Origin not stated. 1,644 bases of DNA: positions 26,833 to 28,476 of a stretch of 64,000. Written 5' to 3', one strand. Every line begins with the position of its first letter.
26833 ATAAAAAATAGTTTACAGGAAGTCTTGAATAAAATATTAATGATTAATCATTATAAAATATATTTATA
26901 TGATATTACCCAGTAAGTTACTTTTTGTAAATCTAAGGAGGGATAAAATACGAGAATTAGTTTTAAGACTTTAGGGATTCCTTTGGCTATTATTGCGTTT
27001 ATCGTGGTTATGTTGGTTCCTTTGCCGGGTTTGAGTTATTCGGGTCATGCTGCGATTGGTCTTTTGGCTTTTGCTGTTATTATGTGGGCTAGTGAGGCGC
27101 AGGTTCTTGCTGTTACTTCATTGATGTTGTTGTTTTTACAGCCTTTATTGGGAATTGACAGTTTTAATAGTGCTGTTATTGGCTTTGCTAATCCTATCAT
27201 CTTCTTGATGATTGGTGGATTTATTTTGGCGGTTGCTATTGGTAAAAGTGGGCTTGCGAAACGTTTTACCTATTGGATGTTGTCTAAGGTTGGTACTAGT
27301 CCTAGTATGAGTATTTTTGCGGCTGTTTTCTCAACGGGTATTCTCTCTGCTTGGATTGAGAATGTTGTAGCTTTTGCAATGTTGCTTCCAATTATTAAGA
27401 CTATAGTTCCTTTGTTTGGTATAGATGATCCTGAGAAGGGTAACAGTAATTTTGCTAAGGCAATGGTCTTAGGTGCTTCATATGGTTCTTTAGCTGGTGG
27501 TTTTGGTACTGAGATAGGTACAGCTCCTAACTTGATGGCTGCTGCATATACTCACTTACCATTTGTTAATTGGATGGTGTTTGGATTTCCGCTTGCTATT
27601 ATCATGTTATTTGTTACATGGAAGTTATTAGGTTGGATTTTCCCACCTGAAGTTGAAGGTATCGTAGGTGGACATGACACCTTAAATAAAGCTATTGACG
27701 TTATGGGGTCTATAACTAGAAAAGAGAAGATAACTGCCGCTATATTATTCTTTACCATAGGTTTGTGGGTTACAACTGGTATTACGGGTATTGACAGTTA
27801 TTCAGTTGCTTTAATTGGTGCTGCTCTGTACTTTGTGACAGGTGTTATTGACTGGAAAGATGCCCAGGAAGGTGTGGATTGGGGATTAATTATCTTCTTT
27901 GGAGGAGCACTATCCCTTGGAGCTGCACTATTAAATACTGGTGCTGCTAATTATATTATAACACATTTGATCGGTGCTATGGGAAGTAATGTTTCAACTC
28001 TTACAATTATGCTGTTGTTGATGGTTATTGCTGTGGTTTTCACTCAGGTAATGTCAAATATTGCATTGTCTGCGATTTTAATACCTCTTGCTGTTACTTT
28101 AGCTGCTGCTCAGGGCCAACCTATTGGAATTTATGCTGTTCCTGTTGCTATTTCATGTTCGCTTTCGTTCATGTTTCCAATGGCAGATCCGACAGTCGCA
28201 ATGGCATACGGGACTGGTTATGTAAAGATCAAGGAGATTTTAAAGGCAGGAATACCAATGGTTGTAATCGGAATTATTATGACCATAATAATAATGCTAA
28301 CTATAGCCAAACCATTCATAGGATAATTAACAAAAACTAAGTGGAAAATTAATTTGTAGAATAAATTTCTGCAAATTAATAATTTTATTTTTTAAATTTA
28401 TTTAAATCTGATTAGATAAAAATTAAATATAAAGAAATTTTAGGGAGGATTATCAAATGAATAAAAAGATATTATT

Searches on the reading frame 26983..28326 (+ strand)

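Call 65: search_protein_families(library=ncbifam, proteins=[window:26983-28326:+], max_evalue=0.00001)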
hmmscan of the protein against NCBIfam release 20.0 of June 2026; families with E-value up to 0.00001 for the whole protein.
window:26983-28326:+ (447 aa): 1 family
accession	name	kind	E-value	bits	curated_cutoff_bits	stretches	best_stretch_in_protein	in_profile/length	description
TIGR00785.1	dass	subfamily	6.7e-110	367.8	198.6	1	16-439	5-441/444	DASS family sodium-coupled anion symporter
